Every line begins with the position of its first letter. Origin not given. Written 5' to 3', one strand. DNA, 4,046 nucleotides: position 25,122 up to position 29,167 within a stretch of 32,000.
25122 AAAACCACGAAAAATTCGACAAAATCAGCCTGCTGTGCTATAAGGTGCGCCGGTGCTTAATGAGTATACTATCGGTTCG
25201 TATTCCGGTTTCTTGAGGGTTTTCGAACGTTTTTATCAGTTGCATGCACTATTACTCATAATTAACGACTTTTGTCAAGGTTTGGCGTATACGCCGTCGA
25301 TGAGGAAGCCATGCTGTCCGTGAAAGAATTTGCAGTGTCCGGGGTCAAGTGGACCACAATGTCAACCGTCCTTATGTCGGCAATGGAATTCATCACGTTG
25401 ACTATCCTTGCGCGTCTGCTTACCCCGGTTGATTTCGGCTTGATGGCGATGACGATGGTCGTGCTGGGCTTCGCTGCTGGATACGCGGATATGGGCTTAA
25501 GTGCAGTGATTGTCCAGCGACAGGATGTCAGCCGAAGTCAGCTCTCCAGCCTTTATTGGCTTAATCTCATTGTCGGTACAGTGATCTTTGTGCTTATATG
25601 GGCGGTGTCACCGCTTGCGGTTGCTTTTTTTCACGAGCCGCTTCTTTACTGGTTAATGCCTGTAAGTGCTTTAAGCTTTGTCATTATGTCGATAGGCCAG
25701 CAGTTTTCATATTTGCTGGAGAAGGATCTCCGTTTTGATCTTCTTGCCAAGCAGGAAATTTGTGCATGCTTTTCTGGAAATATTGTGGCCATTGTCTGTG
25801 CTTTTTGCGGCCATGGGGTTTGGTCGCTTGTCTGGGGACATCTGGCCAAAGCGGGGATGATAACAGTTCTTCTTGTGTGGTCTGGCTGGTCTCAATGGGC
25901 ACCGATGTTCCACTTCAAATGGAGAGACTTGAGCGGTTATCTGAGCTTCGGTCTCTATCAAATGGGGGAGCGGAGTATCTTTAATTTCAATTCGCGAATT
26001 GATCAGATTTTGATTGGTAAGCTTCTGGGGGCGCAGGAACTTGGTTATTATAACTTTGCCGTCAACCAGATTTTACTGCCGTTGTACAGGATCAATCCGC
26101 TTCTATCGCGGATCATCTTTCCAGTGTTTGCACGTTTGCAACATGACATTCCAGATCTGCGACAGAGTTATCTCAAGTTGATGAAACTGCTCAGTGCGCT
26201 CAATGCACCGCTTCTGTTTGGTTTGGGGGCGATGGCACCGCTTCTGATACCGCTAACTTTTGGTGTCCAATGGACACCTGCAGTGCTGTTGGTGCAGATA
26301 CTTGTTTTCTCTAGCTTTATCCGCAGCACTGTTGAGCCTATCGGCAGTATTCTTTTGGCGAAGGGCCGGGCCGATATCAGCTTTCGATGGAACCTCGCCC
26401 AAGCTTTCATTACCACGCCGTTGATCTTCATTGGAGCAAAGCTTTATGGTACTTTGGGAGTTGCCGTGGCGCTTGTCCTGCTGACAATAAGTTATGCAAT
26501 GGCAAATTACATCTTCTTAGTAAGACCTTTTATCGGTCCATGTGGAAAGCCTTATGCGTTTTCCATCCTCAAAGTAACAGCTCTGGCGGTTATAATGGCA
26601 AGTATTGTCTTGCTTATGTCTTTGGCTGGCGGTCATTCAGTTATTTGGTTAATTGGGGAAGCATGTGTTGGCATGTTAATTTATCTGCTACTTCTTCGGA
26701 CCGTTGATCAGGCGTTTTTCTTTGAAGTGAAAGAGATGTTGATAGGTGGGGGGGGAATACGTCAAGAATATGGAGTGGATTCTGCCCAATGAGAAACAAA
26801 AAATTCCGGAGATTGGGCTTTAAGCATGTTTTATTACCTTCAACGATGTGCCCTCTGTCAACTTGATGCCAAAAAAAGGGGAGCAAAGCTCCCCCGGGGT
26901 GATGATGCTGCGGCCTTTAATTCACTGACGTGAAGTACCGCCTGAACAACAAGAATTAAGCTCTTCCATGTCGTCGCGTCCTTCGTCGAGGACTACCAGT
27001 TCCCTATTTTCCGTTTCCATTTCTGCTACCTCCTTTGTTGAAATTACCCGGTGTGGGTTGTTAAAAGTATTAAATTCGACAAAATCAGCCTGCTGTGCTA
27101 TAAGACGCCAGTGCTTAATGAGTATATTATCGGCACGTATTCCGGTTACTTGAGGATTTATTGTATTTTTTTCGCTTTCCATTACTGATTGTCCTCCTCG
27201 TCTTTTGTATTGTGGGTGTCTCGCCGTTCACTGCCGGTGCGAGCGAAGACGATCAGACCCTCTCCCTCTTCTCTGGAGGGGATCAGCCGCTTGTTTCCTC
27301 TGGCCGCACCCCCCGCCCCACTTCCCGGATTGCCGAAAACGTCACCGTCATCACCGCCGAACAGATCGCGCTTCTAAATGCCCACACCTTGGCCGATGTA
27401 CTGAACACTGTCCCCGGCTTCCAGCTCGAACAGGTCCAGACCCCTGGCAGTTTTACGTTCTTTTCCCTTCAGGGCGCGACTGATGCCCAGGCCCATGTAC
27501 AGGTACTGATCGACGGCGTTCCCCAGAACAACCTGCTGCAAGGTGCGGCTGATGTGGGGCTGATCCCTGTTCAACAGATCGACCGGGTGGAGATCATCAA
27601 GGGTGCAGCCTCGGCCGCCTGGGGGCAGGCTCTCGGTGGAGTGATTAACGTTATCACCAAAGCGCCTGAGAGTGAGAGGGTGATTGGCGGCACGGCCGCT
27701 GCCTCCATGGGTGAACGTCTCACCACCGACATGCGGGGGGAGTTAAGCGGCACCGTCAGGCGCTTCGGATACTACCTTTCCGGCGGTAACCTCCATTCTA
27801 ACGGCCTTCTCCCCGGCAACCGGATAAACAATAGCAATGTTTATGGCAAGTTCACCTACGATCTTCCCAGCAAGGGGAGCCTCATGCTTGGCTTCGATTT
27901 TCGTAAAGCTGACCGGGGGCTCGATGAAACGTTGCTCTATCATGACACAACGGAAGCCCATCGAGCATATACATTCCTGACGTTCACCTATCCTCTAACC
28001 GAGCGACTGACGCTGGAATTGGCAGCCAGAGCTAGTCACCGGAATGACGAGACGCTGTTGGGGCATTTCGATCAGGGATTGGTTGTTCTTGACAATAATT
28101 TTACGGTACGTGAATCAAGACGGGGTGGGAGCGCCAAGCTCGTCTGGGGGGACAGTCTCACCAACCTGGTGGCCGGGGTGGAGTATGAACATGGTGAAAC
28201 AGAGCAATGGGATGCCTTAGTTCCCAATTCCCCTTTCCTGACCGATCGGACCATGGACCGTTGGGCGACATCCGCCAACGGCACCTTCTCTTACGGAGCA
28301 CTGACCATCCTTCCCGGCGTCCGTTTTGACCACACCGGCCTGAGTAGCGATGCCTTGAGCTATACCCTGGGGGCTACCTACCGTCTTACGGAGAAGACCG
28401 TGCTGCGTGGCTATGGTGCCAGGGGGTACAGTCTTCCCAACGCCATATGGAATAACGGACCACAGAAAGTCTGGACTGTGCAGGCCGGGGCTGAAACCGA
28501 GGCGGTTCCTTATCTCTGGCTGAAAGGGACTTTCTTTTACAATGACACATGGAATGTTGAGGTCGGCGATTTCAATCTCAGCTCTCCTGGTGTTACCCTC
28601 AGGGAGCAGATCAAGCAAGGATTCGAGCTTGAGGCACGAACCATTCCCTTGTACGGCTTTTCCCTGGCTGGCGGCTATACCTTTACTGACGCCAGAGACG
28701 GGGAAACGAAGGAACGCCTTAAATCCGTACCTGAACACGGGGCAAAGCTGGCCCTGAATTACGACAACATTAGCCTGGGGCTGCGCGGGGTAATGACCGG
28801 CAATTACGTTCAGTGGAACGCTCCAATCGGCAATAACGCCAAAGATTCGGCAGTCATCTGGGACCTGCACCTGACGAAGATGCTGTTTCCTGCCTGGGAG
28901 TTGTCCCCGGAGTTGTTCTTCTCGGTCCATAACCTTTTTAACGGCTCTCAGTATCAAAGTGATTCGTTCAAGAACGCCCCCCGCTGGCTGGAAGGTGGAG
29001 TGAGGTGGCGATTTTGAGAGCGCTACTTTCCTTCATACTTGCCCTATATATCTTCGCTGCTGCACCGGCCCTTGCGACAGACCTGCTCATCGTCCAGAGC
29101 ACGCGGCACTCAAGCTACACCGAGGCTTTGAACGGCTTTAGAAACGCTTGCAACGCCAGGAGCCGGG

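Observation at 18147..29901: RiPP island embedded between a two-component system and a TonB receptor/periplasmic binding protein pair: a possible peptide export-and-sensing circuit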

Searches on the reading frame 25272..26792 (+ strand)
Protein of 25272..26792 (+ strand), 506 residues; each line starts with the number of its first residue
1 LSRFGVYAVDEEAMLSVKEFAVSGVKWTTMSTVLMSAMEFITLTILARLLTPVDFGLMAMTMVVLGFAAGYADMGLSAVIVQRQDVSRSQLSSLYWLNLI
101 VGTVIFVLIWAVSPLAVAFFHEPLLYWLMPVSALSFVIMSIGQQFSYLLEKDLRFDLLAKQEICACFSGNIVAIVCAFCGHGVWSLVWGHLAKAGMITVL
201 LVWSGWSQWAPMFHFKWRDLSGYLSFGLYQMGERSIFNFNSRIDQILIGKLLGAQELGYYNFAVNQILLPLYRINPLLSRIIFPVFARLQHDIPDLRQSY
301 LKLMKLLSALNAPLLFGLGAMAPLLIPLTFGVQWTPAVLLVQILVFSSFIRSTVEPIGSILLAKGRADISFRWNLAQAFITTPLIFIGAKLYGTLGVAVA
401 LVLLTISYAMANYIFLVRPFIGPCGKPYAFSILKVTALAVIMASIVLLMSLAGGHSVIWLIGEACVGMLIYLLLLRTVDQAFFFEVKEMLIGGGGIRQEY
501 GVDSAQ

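Call 9: search_protein_families(library=ncbifam, proteins=[window:25272-26792:+], max_evalue=0.01)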
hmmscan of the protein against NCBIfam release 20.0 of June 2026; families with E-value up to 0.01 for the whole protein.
window:25272-26792:+ (506 aa): 3 families
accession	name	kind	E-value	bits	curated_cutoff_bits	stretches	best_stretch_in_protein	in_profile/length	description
NF007773.0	PRK10459.1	equivalog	4.7e-183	609.7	273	1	16-501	2-490/492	MOP flippase family protein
NF047674.1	TeichurnBiosyTuaB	equivalog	3.6e-104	349.4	580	1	14-476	1-467/469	teichuronic acid biosynthesis protein TuaB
NF058658.1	Oglyco_Wzx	exception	8.7e-46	156.9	720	1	16-489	5-474/478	O-glycosylation flippase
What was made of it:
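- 25272..26792 (+): MOP (Wzx-type) flippase family protein, an accessory gene; likely start 25311. PRK10459, 610 bits against a cut-off of 273 (call 9).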

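Call 10: search_protein_families(library=pfam, proteins=[window:25272-26792:+], max_evalue=0.01)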
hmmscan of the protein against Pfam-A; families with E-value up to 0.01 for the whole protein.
window:25272-26792:+ (506 aa): 2 families
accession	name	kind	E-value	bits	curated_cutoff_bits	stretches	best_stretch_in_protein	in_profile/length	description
PF13440.11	Polysacc_synt_3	-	1.8e-76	257.6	23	1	45-338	1-292/293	Polysaccharide biosynthesis protein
PF01943.22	Polysacc_synt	-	3.4e-40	138.6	28.2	1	23-290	3-274/274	Polysaccharide biosynthesis protein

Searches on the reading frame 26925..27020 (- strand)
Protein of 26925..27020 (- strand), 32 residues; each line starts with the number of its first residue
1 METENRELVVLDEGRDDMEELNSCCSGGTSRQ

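Call 9: search_protein_families(library=ncbifam, proteins=[window:26925-27020:-], max_evalue=0.01)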
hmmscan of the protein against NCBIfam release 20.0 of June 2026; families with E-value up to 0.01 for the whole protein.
seq(32 aa): 1 family
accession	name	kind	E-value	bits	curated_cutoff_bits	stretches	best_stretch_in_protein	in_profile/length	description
TIGR04229.1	geopeptide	equivalog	7e-11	41.5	30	1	8-29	1-22/22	geopeptide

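Call 10: search_protein_families(library=pfam, proteins=[window:26925-27020:-], max_evalue=0.01)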
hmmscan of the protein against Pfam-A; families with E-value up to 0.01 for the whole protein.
seq(32 aa): 0 families

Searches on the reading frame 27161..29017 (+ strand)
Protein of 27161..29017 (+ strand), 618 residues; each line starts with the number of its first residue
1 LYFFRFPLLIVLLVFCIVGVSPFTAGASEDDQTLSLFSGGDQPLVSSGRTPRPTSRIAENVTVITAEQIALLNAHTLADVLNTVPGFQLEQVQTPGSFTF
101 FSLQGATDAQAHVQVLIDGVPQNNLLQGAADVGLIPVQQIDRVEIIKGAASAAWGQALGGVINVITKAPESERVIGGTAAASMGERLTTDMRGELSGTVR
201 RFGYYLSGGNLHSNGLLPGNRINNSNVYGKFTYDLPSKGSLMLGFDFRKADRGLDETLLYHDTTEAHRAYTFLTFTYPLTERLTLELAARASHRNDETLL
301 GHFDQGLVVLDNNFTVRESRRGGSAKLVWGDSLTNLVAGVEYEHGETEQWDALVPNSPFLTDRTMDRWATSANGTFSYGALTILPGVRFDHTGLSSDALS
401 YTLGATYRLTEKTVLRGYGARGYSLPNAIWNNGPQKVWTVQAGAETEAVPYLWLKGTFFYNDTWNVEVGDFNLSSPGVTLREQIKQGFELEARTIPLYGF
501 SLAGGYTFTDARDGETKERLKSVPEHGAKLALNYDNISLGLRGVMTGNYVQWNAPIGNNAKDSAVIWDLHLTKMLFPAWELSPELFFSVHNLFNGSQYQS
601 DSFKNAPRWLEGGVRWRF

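Call 9: search_protein_families(library=ncbifam, proteins=[window:27161-29017:+], max_evalue=0.01)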
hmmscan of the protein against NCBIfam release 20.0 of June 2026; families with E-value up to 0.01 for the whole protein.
window:27161-29017:+ (618 aa): 29 families (the best 25 are shown)
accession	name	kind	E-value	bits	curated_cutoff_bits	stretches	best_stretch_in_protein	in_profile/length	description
TIGR01783.1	TonB-siderophor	subfamily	1.8e-27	96.3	223.5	2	57-224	2-166/649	TonB-dependent siderophore receptor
TIGR01779.1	TonB-B12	equivalog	1.1e-24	87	599.7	1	20-184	14-169/614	TonB-dependent vitamin B12 receptor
TIGR01785.1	TonB-hemin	subfamily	3.9e-24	85.1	316.85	1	44-170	5-132/677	TonB-dependent heme/hemoglobin receptor family protein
NF007926.1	PRK10641.1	equivalog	1.3e-21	76.8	836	1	40-175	27-162/617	TonB-dependent vitamin B12 receptor BtuB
TIGR01786.1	TonB-hemlactrns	subfamily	1.5e-17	63.2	323.75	1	44-169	4-136/719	TonB-dependent hemoglobin/transferrin/lactoferrin family receptor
NF049944.1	TonB_dep_PUIUD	equivalog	7.3e-16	57.6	850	1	54-253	54-259/686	TonB-dependent receptor, PUIUD motif-type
NF049945.1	TonB_dep_FCYXU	equivalog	5.5e-15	55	825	1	129-253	128-255/697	TonB-dependent receptor, FCYXU motif-type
NF049946.1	TonB_dep_CU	exception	6.5e-14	51.2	700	1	131-253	134-258/683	TonB-dependent receptor, CU motif-type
NF049947.1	TonB_dep_PCPU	exception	9.1e-14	50.6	800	1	51-253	44-253/685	TonB-dependent receptor, PCPU motif-type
NF053590.1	TonB_dep_TOL0244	equivalog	3.5e-13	49.1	645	1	45-187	16-158/604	TOL_0244 family TonB-dependent receptor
NF038079.1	TonB_sider_MxcH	equivalog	3.7e-12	45.1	925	1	55-171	130-243/792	TonB-dependent siderophore myxochelin receptor MxcH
NF010051.0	PRK13528.1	subfamily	1.2e-11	43.7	583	1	60-172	52-177/727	FepA family TonB-dependent siderophore receptor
NF010010.0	PRK13483.1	equivalog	1.6e-11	42.9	927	1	60-171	53-167/660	ligand-gated channel protein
NF010048.1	PRK13524.1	subfamily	1.9e-11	43.2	493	1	60-173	56-182/744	FepA family TonB-dependent siderophore receptor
NF007478.2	PRK10064.1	equivalog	5.1e-11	41.5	745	1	59-168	49-159/663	catecholate siderophore receptor CirA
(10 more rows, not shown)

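Call 10: search_protein_families(library=pfam, proteins=[window:27161-29017:+], max_evalue=0.01)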
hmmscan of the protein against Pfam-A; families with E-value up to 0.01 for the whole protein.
window:27161-29017:+ (618 aa): 3 families
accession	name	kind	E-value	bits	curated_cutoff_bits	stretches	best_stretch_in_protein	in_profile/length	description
PF00593.30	TonB_dep_Rec_b-barrel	-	3.8e-24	86.8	27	1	200-592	17-436/436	TonB dependent receptor-like, beta-barrel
PF07715.20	Plug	-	1.6e-22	80.4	23.9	1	56-161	4-107/107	TonB-dependent Receptor Plug Domain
PF13609.12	Porin_4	-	0.002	18.4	27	0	215-420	129-303/310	Gram-negative porin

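Call 48: search_solved_structures(query=window:27161-29017:+, max_evalue=0.00001)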
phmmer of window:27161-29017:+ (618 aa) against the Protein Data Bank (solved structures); distinct sequences matched with E-value up to 0.00001: 30.
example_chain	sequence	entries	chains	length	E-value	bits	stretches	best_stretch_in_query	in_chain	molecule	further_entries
1nqf_A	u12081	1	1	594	4.4e-15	58.7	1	41-175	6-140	Vitamin B12 receptor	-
1nqe_A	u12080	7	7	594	4.6e-15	58.7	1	41-175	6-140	Vitamin B12 receptor | Vitamin B12 transporter btuB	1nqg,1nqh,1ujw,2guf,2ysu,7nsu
3rgn_A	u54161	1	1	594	4.6e-15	58.7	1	41-175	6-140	Vitamin B12 transporter BtuB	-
3rgm_A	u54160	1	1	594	5.8e-15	58.3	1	41-175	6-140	Vitamin B12 transporter BtuB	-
2gsk_A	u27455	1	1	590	6.6e-15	58.2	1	43-175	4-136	Vitamin B12 transporter btuB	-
3m8b_A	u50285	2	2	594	1.3e-14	57.2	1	44-175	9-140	Vitamin B12 transporter btuB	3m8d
5mzs_A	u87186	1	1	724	3.8e-13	52.4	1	38-172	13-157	Ferric enterobactin receptor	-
6i2j_A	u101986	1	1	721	7.2e-13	51.4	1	40-172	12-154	Ferric enterobactin receptor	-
6r1f_A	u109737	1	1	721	8.9e-13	51.1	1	40-172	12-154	Ferric enterobactin receptor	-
5m9b_A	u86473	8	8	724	1.4e-12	50.5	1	38-172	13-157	Ferric enterobactin receptor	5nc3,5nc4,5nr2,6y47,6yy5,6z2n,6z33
5out_A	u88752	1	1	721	1.4e-12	50.5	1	40-172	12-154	Ferric enterobactin receptor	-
6q5e_A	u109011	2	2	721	1.4e-12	50.5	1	40-172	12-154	Ferric enterobactin receptor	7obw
2hdf_A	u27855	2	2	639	1.5e-10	43.8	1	45-168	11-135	Colicin I receptor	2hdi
9nn6_A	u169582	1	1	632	2.7e-10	42.9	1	59-168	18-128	Colicin I receptor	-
6i96_A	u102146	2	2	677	8.5e-09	38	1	49-208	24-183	Metal-pseudopaline receptor CntO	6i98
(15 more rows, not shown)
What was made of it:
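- The type I receptor is a plain plug-and-barrel protein of BtuB size (calls 10, 48).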
